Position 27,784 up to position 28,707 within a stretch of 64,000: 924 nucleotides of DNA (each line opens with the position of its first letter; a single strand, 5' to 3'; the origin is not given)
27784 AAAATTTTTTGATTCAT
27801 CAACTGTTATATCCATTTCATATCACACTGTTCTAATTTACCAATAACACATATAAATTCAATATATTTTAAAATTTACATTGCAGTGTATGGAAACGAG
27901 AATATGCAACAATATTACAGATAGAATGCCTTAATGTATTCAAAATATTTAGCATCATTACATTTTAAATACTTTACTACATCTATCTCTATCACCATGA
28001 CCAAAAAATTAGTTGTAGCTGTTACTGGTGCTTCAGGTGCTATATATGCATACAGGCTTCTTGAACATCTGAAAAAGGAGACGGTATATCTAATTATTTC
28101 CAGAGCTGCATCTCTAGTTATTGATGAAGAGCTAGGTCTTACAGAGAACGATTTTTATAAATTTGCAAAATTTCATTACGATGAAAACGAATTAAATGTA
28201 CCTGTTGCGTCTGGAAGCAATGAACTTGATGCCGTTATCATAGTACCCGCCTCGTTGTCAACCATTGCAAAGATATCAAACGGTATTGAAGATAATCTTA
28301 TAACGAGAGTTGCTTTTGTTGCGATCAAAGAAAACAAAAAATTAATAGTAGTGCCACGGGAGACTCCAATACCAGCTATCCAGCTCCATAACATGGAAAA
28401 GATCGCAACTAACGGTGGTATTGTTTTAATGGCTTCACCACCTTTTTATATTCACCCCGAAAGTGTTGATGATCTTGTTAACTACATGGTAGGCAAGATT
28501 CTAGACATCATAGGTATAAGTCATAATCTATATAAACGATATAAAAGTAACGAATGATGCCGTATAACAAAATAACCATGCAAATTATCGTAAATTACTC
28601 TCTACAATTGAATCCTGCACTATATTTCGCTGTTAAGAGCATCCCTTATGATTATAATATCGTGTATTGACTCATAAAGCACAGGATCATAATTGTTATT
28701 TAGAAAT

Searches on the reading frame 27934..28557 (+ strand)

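Call 58: search_protein_families(library=pfam, proteins=[window:27934-28557:+], max_evalue=0.001)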
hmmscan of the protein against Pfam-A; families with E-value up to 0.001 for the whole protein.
window:27934-28557:+ (207 aa): 1 family
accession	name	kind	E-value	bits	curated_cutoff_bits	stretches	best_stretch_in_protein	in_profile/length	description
PF02441.25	Flavoprotein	-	4.2e-39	134.2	22.7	1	24-192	1-161/162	Flavoprotein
